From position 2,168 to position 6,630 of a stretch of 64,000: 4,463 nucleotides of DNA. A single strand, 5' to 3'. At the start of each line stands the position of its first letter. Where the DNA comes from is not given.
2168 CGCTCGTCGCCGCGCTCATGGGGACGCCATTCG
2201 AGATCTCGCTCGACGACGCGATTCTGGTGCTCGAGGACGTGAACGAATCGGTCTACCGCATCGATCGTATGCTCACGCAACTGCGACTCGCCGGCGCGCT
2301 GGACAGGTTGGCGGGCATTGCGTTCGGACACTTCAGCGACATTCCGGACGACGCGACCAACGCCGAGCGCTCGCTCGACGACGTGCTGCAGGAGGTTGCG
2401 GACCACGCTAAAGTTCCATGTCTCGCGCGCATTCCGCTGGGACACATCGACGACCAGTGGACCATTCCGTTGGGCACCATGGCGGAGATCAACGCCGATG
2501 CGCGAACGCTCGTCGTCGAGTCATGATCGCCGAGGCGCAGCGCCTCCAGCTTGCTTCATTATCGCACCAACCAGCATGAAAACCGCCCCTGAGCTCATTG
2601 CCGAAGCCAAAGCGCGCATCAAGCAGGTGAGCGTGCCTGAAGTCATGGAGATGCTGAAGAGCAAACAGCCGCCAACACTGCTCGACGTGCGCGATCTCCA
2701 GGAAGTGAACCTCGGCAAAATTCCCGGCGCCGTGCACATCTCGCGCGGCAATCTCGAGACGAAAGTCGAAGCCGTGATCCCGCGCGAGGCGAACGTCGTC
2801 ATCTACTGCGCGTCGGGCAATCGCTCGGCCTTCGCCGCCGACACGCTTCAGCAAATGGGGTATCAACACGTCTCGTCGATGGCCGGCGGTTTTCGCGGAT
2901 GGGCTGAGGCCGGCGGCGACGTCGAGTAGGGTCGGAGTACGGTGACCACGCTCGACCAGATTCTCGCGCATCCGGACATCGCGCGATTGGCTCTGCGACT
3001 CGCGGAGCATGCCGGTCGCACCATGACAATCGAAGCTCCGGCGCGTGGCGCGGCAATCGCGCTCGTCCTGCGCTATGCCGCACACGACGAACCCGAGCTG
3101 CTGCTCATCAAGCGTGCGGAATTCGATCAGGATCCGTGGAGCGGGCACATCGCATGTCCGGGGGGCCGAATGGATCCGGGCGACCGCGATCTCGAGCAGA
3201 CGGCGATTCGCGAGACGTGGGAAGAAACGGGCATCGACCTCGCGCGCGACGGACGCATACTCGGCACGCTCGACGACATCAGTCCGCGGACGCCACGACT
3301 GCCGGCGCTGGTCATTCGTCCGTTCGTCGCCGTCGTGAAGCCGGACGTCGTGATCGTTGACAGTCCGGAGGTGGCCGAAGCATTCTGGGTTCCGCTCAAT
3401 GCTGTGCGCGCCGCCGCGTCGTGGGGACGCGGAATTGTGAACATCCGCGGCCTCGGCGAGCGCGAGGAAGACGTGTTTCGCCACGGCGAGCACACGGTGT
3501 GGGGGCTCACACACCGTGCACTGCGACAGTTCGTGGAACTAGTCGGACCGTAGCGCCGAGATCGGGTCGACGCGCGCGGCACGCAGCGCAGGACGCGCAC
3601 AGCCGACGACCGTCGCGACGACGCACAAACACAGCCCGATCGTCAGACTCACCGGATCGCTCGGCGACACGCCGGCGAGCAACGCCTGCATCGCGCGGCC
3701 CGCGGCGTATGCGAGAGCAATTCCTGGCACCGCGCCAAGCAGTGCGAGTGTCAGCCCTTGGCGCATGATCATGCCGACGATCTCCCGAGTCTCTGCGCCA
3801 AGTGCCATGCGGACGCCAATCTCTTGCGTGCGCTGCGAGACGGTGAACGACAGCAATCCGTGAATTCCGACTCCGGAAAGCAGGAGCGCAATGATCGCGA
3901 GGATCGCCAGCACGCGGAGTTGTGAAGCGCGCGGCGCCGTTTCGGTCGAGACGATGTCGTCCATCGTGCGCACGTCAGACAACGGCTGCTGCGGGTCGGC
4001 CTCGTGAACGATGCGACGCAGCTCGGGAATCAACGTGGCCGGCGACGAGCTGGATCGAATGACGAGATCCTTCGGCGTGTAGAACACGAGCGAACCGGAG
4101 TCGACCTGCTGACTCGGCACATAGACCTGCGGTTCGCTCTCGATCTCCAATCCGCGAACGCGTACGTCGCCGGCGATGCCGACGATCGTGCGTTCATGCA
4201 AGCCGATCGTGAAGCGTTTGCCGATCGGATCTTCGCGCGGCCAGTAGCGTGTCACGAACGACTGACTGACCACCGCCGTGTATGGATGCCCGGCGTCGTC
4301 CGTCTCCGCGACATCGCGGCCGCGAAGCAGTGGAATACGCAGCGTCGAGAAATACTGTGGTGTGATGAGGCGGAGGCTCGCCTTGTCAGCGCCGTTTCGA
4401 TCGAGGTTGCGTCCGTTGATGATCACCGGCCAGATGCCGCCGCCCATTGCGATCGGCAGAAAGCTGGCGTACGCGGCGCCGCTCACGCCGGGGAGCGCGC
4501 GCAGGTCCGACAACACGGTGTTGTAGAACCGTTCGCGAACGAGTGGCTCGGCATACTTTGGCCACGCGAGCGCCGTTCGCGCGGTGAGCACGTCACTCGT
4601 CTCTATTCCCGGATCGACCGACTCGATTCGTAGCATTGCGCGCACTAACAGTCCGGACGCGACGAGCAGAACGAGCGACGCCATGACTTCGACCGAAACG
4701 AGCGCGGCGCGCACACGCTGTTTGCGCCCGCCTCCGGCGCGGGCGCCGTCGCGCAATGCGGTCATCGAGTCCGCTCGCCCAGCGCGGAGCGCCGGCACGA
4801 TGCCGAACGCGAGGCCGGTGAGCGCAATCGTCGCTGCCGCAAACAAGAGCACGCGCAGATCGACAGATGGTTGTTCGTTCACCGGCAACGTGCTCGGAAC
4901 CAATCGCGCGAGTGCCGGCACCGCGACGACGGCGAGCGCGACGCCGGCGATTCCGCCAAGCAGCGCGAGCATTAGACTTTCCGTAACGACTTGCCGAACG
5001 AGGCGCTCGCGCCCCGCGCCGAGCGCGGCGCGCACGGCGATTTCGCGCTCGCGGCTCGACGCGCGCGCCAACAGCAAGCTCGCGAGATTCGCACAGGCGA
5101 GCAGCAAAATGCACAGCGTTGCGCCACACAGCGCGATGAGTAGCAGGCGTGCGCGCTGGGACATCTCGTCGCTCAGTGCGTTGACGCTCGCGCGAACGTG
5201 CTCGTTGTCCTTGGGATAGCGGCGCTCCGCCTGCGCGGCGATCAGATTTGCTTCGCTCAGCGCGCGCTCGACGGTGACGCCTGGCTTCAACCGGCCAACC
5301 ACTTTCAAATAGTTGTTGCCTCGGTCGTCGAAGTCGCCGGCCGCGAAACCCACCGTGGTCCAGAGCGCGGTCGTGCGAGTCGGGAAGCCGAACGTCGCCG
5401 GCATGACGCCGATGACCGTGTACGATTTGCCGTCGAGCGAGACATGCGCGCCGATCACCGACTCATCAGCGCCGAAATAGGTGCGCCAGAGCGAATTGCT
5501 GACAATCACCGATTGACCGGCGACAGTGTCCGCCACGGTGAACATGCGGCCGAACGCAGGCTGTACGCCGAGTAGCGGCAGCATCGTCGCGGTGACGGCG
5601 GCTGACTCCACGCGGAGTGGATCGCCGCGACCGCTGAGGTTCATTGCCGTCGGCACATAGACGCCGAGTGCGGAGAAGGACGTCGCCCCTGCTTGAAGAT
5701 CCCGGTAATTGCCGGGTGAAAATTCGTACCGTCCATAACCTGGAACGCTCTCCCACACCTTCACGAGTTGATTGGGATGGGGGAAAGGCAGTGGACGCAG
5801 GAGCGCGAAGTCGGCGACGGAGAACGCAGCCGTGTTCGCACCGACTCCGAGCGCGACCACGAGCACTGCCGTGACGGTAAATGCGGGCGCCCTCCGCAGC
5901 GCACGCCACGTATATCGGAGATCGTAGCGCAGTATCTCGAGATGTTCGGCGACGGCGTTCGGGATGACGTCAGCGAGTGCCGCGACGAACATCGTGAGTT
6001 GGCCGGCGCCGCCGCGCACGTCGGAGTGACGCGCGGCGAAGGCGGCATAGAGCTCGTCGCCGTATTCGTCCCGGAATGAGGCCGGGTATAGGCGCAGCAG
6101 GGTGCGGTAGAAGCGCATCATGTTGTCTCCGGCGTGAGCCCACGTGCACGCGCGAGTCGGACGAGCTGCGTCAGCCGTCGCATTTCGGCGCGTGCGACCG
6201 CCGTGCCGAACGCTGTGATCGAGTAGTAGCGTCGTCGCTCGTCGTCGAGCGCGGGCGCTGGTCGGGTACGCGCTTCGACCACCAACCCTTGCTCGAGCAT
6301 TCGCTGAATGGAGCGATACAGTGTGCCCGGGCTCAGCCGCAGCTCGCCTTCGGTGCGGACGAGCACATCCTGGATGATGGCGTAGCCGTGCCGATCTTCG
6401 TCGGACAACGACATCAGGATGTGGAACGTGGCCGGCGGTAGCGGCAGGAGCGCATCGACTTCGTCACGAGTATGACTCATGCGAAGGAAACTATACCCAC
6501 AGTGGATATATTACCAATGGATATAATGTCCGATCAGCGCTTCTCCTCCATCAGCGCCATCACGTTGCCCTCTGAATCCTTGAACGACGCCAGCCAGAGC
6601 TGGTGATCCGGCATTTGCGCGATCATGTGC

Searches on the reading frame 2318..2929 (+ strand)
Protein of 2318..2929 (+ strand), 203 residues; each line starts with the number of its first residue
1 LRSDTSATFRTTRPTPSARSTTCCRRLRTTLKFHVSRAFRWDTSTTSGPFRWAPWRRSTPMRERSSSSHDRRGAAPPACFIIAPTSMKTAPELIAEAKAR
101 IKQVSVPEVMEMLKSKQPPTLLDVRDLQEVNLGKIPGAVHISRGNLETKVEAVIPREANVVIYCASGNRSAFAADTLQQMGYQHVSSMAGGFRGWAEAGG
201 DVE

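Call 49: search_protein_families(library=pfam, proteins=[window:2318-2929:+], max_evalue=0.01)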
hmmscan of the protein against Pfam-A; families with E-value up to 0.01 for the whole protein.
window:2318-2929:+ (203 aa): 1 family
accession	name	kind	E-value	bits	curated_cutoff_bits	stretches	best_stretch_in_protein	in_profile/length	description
PF00581.25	Rhodanese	-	2.2e-19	70.2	22.2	1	107-197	3-101/102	Rhodanese-like domain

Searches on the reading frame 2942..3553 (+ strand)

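Call 49: search_protein_families(library=pfam, proteins=[window:2942-3553:+], max_evalue=0.01)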
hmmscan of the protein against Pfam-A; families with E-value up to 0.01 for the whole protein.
window:2942-3553:+ (203 aa): 1 family
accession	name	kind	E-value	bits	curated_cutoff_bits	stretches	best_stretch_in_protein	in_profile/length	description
PF00293.34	NUDIX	-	5.3e-20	72.2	21.1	1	40-157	7-122/134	NUDIX domain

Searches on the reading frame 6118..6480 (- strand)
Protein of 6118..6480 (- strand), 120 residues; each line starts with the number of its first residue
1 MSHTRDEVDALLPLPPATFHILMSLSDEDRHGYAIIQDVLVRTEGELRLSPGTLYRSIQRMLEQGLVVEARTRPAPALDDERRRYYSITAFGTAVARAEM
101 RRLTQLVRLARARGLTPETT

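Call 50: search_protein_families(library=pfam, proteins=[window:6118-6480:-], max_evalue=0.01)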
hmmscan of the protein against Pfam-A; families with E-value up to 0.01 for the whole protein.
window:6118-6480:- (120 aa): 2 families
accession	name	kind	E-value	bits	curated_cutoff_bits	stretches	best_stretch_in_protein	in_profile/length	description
PF03551.20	PadR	-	6.5e-15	55.3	27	1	21-96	1-73/75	Transcriptional regulator PadR-like family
PF12802.13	MarR_2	-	0.0024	18.4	27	1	14-71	3-54/61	MarR family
